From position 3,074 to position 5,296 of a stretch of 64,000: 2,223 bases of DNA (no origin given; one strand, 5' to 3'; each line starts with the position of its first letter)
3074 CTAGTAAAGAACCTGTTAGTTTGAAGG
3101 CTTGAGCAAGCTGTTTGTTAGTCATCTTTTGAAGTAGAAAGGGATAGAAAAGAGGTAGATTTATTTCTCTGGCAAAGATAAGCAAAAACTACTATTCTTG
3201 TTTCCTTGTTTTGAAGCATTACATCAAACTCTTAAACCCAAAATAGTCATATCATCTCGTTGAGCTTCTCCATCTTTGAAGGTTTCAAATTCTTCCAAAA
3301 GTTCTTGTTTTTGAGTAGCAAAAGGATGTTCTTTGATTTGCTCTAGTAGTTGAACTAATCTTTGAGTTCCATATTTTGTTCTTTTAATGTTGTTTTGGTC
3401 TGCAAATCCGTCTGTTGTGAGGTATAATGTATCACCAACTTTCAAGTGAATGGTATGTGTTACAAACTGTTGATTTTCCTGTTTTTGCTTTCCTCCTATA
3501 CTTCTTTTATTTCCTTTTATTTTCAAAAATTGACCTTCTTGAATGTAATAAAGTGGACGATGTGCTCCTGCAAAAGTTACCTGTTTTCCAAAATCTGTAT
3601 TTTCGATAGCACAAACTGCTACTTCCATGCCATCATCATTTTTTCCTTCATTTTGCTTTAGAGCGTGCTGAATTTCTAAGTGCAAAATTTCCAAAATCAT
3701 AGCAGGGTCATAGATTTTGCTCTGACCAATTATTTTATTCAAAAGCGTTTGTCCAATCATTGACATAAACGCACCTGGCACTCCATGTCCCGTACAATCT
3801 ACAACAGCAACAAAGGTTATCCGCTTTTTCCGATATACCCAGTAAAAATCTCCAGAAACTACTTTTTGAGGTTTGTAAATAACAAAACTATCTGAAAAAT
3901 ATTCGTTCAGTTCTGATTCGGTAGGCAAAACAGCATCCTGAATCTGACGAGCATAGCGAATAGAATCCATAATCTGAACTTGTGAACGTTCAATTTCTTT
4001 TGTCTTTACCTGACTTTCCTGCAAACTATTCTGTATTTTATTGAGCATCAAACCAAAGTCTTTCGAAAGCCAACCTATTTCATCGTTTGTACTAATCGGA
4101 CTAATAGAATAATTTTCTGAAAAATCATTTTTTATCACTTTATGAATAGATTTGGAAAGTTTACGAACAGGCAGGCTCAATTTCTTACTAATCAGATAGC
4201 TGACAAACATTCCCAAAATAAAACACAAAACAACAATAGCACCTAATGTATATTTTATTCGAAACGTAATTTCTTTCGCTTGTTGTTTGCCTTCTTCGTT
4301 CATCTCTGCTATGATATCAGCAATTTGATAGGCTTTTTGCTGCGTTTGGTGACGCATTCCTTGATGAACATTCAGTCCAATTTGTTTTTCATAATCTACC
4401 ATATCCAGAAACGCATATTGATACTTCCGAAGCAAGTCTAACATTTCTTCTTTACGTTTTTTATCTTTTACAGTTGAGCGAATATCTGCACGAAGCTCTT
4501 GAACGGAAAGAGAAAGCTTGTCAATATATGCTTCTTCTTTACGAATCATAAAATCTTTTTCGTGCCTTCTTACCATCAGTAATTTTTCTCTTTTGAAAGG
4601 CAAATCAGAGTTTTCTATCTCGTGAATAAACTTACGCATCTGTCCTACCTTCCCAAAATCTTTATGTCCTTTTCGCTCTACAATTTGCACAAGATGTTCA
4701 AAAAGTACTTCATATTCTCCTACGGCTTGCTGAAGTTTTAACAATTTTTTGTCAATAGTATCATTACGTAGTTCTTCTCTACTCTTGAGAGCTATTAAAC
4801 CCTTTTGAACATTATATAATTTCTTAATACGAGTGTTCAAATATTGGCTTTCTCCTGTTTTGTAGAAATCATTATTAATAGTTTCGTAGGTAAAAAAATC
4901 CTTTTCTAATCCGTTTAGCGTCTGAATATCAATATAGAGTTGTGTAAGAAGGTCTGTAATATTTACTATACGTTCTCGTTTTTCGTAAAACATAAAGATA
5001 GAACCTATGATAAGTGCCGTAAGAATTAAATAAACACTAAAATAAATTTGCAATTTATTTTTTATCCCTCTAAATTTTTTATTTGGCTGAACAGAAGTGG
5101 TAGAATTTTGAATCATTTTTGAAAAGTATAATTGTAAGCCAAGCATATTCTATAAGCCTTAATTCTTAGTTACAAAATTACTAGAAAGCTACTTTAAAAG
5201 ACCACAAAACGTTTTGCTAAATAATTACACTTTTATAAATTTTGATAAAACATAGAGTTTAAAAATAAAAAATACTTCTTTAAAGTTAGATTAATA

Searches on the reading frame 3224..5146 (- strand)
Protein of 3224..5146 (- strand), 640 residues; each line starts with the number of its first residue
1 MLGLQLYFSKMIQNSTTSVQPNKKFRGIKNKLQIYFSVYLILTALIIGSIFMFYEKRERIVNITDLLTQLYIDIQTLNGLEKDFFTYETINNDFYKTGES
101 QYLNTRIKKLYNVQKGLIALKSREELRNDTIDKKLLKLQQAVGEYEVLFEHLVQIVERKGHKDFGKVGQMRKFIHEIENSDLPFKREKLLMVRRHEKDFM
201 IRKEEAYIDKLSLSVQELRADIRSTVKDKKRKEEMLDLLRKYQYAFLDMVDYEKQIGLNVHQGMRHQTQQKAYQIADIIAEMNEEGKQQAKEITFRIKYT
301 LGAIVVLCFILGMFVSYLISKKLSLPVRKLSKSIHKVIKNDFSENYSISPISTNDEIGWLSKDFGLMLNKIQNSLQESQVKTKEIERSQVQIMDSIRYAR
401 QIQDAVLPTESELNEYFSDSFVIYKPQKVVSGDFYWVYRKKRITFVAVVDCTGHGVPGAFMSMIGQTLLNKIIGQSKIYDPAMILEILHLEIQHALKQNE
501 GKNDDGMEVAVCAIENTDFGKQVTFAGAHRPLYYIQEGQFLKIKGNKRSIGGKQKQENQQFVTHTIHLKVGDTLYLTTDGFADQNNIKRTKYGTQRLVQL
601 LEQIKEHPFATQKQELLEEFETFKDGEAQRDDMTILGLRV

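Call 3: search_protein_families(library=pfam, proteins=[window:3224-5146:-], max_evalue=0.01)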
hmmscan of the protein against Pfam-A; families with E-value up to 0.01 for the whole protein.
window:3224-5146:- (640 aa): 2 families
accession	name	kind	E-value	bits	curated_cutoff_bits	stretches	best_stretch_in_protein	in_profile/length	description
PF07228.17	SpoIIE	-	1.6e-24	87.4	25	1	444-640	5-191/192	Stage II sporulation protein E (SpoIIE)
PF00672.30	HAMP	-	9.6e-05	23.1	25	1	319-372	2-52/53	HAMP domain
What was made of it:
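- The PP2C domains belong to Pfam SpoIIE (PF07228), the family of RsbU and SpoIIE (call 3).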

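Call 4: search_protein_families(library=ncbifam, proteins=[window:3224-5146:-], max_evalue=0.01)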
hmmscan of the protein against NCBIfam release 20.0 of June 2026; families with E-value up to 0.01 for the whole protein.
window:3224-5146:- (640 aa): 8 families
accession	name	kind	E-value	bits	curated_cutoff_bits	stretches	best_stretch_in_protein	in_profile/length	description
NF038263.1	prot_phos_SiaA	equivalog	1e-61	209.4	700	1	298-640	309-657/658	biofilm regulation protein phosphatase SiaA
NF007837.0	PRK10549.1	equivalog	2.8e-07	29.6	603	1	261-371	125-233/466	envelope stress sensor histidine kinase BaeS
NF047496.1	HK_LIC11548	equivalog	6.9e-07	28.4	750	1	200-374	169-347/589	LIC_11548 family sensor histidine kinase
NF012163.2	BaeS_SmeS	equivalog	6e-06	25.4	500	1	247-373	106-235/457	sensor histidine kinase efflux regulator BaeS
TIGR01386.1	cztS_silS_copS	subfamily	3.2e-05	23.1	292.55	1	210-376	80-239/457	heavy metal sensor histidine kinase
TIGR03785.1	marine_sort_HK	equivalog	5e-05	21.8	612.2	1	304-373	411-480/703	proteobacterial dedicated sortase system histidine kinase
NF053592.1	HK_near_YfiR_like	equivalog_domain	8.4e-05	22.2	194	1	295-372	147-222/223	sensor histidine kinase, YfiR-like protein-associated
NF058645.1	MCPCtpMPsAe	equivalog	0.00099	18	900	1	274-386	181-291/558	methyl-accepting chemotaxis protein CtpM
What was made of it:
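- The best NCBIfam model for both phosphatases is SiaA (call 4). Both phosphatases score far below the NCBIfam SiaA equivalog cutoff (194 and 209 bits against 700; call 4).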

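Call 37: find_homologous_proteins(query=window:3227-5146:-, max_evalue=1e-20)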
Query window:3227-5146:- (640 aa): 7720 proteins with E <= 1e-20 among 8000 candidates; the best 120 are listed.
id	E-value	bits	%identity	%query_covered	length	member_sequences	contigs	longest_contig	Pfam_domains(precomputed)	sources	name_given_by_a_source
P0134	0.0e+0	1407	100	100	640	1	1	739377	PF07228.18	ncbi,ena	-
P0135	0.0e+0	1203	85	98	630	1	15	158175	PF07228.18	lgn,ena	-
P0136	0.0e+0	1203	85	98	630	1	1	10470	PF07228.18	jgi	-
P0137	0.0e+0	1199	85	98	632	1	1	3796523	PF00672.31,PF07228.18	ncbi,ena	-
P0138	0.0e+0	1190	84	98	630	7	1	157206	PF07228.18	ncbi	-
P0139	0.0e+0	1169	83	98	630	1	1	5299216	PF07228.18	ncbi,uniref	ncbi:SpoIIE family protein phosphatase [Bernardetia sp. ABR2-2B]|uniref:SpoIIE family protein phosph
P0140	0.0e+0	1149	82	98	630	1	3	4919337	PF07228.18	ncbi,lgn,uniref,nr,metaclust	ncbi:serine phosphatase RsbU, regulator of sigma subunit [Bernardetia litoralis DSM 6794]|uniref:Ser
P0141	0.0e+0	1148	81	98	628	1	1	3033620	PF00672.31,PF07228.18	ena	-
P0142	0.0e+0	1147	82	97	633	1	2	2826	PF07228.18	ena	-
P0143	0.0e+0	1138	80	98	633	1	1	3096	PF07228.18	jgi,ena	-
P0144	0.0e+0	1111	77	98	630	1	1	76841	PF07228.18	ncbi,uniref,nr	ncbi:SpoIIE family protein phosphatase [Bernardetia sp.]|uniref:SpoIIE family protein phosphatase n=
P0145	0.0e+0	1096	77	98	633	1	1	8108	PF07228.18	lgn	-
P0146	3.1e-190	652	49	96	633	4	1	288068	PF07228.18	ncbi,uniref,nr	ncbi:SpoIIE family protein phosphatase [Hugenholtzia roseola]|uniref:SpoIIE family protein phosphata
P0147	2.1e-156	540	44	93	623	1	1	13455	PF07228.18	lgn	-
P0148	2.7e-155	536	43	97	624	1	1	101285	PF07228.18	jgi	-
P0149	2.0e-150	520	42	96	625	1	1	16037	PF07228.18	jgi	jgi:serine phosphatase RsbU (regulator of sigma subunit)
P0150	8.3e-147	508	42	97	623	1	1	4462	PF07228.18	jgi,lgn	-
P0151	8.8e-146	505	41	97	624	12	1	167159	PF07228.18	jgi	jgi:serine phosphatase RsbU (regulator of sigma subunit)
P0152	5.3e-145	502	40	96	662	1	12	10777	PF00672.31,PF07228.18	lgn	-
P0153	3.1e-144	500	41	97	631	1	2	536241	PF07228.18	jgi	jgi:serine phosphatase RsbU (regulator of sigma subunit)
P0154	6.6e-144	499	41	97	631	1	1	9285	PF07228.18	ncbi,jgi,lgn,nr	ncbi:MAG: SpoIIE family protein phosphatase [Thermoflexibacter sp.]|jgi:serine phosphatase RsbU (reg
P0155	1.1e-143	498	42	93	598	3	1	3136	PF07228.18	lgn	-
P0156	4.9e-142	492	39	95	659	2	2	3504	PF07228.18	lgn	-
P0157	5.3e-142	492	42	97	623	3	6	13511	PF07228.18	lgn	-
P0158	1.2e-141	491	40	96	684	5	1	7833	PF07228.18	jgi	-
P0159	1.5e-140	488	41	96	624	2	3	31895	PF00672.31,PF07228.18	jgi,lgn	jgi:serine phosphatase RsbU (regulator of sigma subunit)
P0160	2.0e-139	484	42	96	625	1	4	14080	PF07228.18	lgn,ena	-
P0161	2.0e-138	480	42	96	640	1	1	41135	PF07228.18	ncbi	-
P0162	2.6e-138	480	41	96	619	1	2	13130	PF07228.18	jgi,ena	-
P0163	3.0e-138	480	43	92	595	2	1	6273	PF07228.18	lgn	-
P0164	3.4e-138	480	40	96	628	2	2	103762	PF07228.18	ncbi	-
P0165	1.7e-137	477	41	96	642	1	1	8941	PF07228.18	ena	-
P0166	5.9e-137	476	41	96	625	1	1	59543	PF07228.18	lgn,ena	-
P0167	1.3e-136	475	42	91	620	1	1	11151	PF07228.18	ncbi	ncbi:MAG: SpoIIE family protein phosphatase [Flammeovirgaceae bacterium]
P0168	3.8e-136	473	41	96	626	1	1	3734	PF07228.18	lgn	-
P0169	1.7e-135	471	41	96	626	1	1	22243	PF07228.18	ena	-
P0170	1.9e-135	471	41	92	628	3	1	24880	PF07228.18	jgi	jgi:serine phosphatase RsbU (regulator of sigma subunit)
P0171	4.7e-135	469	40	96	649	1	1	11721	PF00672.31,PF07228.18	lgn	-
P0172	3.3e-134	467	40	100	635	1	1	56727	PF07228.18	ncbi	-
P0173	1.4e-133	465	40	96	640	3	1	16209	PF07228.18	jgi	-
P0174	1.4e-133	465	38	96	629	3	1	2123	PF00672.31,PF07228.18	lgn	-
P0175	1.5e-133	464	38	96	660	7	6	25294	PF00672.31,PF07228.18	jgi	jgi:serine phosphatase RsbU (regulator of sigma subunit)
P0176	4.6e-133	463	39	96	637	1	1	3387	PF07228.18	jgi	-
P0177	5.3e-133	463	41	94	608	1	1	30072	PF07228.18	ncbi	ncbi:MAG: hypothetical protein OHK0038_14840 [Flammeovirgaceae bacterium]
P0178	5.4e-133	463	38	96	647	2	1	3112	PF00672.31,PF07228.18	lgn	-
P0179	9.6e-133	462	41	94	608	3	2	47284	PF07228.18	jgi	jgi:serine phosphatase RsbU (regulator of sigma subunit)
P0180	1.9e-132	461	42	91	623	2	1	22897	PF07228.18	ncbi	-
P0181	2.6e-132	460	41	96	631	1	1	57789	PF07228.18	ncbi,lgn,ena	-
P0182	2.7e-132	460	40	96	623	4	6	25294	PF00672.31,PF07228.18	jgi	jgi:serine phosphatase RsbU (regulator of sigma subunit)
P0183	1.0e-131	458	38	97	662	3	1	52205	PF07228.18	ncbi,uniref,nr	ncbi:SpoIIE family protein phosphatase [uncultured Microscilla sp.]|uniref:PP2C family protein-serin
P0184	3.6e-131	457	40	97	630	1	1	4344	PF07228.18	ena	-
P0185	1.5e-130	455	39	97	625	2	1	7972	PF07228.18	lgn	-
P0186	9.4e-130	452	38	92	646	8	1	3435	PF00672.31,PF07228.18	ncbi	-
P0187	1.0e-129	452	39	97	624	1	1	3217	PF07228.18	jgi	-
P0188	4.3e-129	450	38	96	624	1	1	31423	PF07228.18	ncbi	-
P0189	5.4e-129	449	39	96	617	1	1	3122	PF07228.18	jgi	jgi:serine phosphatase RsbU (regulator of sigma subunit)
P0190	5.7e-129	449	37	92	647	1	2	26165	PF00672.31,PF07228.18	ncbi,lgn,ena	-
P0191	7.2e-129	449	39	96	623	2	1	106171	PF00672.31,PF07228.18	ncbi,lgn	ncbi:MAG: hypothetical protein OHK0053_10730 [Microscillaceae bacterium]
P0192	1.5e-128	448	42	88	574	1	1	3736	PF07228.18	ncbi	ncbi:MAG: SpoIIE family protein phosphatase [Bacteroidota bacterium]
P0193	2.4e-128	447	38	92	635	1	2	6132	PF00672.31,PF07228.18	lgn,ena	-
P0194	2.6e-128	447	40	96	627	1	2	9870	PF07228.18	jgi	jgi:serine phosphatase RsbU (regulator of sigma subunit)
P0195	2.7e-128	447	40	90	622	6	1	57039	PF07228.18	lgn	-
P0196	4.7e-128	446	40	96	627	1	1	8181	PF07228.18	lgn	-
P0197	1.8e-127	444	39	96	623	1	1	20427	PF07228.18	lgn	-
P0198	2.5e-127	444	38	96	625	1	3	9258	PF07228.18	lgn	-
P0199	6.8e-127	442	38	96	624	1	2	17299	PF00672.31,PF07228.18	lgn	-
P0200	2.3e-126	441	39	96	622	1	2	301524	PF00672.31,PF07228.18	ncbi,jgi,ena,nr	ncbi:MAG TPA: hypothetical protein DCS93_17490 [Microscillaceae bacterium]|nr:hypothetical protein [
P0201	2.6e-126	441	39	94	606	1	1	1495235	PF00672.31,PF07228.18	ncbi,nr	ncbi:hypothetical protein BKI52_09805 [marine bacterium AO1-C]|nr:hypothetical protein BKI52_09805 [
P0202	9.4e-126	439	39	92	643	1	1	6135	PF00672.31,PF07228.18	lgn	-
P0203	1.4e-125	438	55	57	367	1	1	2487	PF07228.18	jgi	jgi:serine phosphatase RsbU (regulator of sigma subunit)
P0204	2.4e-125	437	39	96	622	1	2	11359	PF00672.31,PF07228.18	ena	-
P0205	3.5e-125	437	37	97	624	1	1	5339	PF07228.18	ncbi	-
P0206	4.4e-125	436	37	95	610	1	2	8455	PF07228.18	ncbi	-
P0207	5.9e-125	436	38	91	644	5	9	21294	PF00672.31,PF07228.18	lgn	-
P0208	1.7e-124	435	38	96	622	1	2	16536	PF00672.31,PF07228.18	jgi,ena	-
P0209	1.8e-124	434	43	43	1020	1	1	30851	PF08447.19,PF13426.14,PF13185.13,PF01590.33,PF08448.17,PF13492.13,PF07228.18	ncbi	-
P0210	3.4e-124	434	38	96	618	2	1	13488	PF07228.18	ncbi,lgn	-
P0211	1.5e-121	425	38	96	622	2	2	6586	PF00672.31,PF07228.18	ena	-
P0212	9.9e-121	422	36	57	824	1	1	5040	PF13185.13,PF07228.18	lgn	-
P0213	7.8e-120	419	36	96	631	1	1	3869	PF07228.18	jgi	-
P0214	2.7e-118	414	37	97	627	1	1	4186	PF00672.31,PF07228.18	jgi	jgi:serine phosphatase RsbU (regulator of sigma subunit)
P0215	1.4e-116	408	36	96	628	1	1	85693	PF07228.18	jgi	jgi:serine phosphatase RsbU (regulator of sigma subunit)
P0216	2.2e-115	404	37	97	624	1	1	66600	PF07228.18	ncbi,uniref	ncbi:SpoIIE family protein phosphatase [Algivirga pacifica]|uniref:HAMP domain-containing protein n=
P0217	3.3e-113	397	35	97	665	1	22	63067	PF07228.18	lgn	-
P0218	4.1e-113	397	37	97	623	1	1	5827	PF07228.18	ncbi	-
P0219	3.7e-111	390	42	71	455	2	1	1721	PF07228.18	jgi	jgi:serine phosphatase RsbU (regulator of sigma subunit)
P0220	8.1e-111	389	33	57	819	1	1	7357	PF13185.13,PF13492.13,PF07228.18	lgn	-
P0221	8.5e-111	389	34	96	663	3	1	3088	PF07228.18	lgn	-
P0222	1.3e-109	385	41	42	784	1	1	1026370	PF00672.31,PF13185.13,PF01590.33,PF07228.18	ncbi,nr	ncbi:MAG: SpoIIE family protein phosphatase [Cytophagales bacterium]|nr:SpoIIE family protein phosph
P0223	1.7e-109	385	35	96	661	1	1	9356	PF07228.18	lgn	-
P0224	3.9e-109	384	34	97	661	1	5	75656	PF07228.18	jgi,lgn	jgi:serine phosphatase RsbU (regulator of sigma subunit)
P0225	1.3e-108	382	35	96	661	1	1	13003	PF07228.18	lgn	-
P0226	2.7e-108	381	34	97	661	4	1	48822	PF07228.18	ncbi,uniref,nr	ncbi:SpoIIE family protein phosphatase [uncultured Microscilla sp.]|uniref:SpoIIE family protein pho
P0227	3.9e-108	381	34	96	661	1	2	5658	PF07228.18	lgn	-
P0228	4.0e-108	380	35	93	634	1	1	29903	PF00672.31,PF07228.18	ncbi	-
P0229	4.5e-108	380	34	96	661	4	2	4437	PF07228.18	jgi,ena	-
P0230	2.1e-107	378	39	42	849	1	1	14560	PF13185.13,PF07228.18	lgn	-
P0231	8.3e-107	376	37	42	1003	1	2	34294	PF13185.13,PF01590.33,PF13492.13,PF07228.18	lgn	-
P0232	7.2e-105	370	42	42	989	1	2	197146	PF00672.31,PF13185.13,PF01590.33,PF13492.13,PF07228.18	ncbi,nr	ncbi:MAG: GAF domain-containing protein [Cytophagales bacterium]|nr:GAF domain-containing protein [B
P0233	1.1e-104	369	33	96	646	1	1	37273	PF07228.18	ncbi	-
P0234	1.5e-104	369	34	96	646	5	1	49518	PF07228.18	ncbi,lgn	ncbi:MAG: hypothetical protein OHK0057_30470 [Thermoflexibacter sp.]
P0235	4.9e-104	367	34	58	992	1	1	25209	PF08447.19,PF13426.14,PF13185.13,PF13492.13,PF00989.32,PF07228.18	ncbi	-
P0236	2.4e-103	365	33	57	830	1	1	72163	PF13185.13,PF01590.33,PF13492.13,PF07228.18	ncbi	-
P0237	3.4e-102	361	42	69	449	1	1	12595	PF00672.31,PF07228.18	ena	-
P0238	4.0e-102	361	35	54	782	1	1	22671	PF13185.13,PF01590.33,PF13492.13,PF07228.18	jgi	-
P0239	1.2e-101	359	33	96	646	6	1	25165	PF00672.31,PF07228.18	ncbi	-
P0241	4.4e-101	357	33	96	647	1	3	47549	PF00672.31,PF07228.18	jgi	jgi:serine phosphatase RsbU (regulator of sigma subunit)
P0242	4.7e-101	357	39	42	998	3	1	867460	PF13185.13,PF01590.33,PF13492.13,PF07228.18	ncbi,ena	-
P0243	1.1e-100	356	33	96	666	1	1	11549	PF00672.31,PF07228.18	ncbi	-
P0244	4.5e-100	354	40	42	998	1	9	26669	PF13185.13,PF01590.33,PF13492.13,PF07228.18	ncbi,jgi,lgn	ncbi:MAG: transcriptional regulator with GAF, ATPase, and Fis domain [Arenicella sp.]|jgi:transcript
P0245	7.6e-100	353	37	40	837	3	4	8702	PF13185.13,PF01590.33,PF13492.13,PF07228.18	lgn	-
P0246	2.3e-98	348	38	40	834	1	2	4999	PF13185.13,PF07228.18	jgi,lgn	jgi:serine phosphatase RsbU (regulator of sigma subunit)/methyl-accepting chemotaxis protein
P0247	2.6e-98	348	40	42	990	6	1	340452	PF00672.31,PF13185.13,PF01590.33,PF13492.13,PF07228.18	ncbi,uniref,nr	ncbi:GAF domain-containing protein [Rhodoflexus caldus]|uniref:GAF domain-containing protein n=1 Tax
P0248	5.0e-98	347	42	42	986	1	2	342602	PF13185.13,PF01590.33,PF13492.13,PF07228.18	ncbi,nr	ncbi:MAG: GAF domain-containing protein [Cytophagales bacterium]|nr:GAF domain-containing protein [B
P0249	1.0e-97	346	41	42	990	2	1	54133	PF00672.31,PF13185.13,PF01590.33,PF13492.13,PF07228.18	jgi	jgi:serine phosphatase RsbU (regulator of sigma subunit)/HAMP domain-containing protein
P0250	1.6e-97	345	41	40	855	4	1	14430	PF13185.13,PF13492.13,PF07228.18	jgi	jgi:serine phosphatase RsbU (regulator of sigma subunit)/HAMP domain-containing protein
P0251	3.7e-97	344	42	42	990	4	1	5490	PF13185.13,PF01590.33,PF13492.13,PF07228.18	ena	-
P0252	3.9e-97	344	35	55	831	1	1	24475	PF13185.13,PF01590.33,PF07228.18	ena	-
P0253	2.2e-96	342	-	-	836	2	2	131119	PF13185.13,PF01590.33,PF13492.13,PF07228.18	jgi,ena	-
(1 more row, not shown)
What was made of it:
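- The second SiaA-type phosphatase is also intact and is 77-85% identical to its orthologs (call 37).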

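Call 38: find_encoding_contigs(protein=P0134, flank=10000, max_places=2)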
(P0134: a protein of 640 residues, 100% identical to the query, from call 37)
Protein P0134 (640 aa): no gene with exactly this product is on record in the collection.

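Call 39: find_encoding_contigs(protein=P0140, flank=10000, max_places=1)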
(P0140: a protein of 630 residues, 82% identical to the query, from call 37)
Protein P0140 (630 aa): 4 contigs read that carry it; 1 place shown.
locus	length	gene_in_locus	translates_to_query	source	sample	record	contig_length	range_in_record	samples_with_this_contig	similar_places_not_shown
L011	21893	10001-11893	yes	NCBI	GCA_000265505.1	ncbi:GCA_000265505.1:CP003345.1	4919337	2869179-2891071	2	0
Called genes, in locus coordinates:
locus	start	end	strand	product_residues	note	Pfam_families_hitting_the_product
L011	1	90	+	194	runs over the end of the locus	PF01330:RuvA_N, PF14520:HHH_5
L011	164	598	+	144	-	-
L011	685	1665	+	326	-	PF23473:LysM3_LYK4_5 (faint), PF01476:LysM (weak), PF23446:LysM1_NFP_LYK (faint), PF01476:LysM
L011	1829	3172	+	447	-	PF00675:Peptidase_M16, PF05193:Peptidase_M16_C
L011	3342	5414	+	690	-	PF00675:Peptidase_M16, PF05193:Peptidase_M16_C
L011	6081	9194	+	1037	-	PF19077:Big_13 (faint), PF10162:G8 (faint)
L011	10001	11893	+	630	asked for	PF07228:SpoIIE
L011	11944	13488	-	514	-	PF00512:HisKA, PF02518:HATPase_c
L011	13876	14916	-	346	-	PF01565:FAD_binding_4, PF02873:MurB_C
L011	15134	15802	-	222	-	PF01300:Sua5_yciO_yrdC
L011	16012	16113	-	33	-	-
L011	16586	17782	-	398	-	PF13176:TPR_7 (faint), PF07719:TPR_2 (faint), PF13181:TPR_8 (faint), PF13432:TPR_16 (faint), PF14559:TPR_19 (faint), PF13428:TPR_14 (faint), PF13424:TPR_12, PF00515:TPR_1 (weak), +1 more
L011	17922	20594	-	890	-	PF00521:DNA_topoisoIV, PF03989:DNA_gyraseA_C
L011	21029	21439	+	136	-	-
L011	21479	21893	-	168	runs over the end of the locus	-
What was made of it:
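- Tried and rejected: Conserved context for the HAMP-PP2C gene: the B. litoralis ortholog has no partner genes nearby (call 39).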
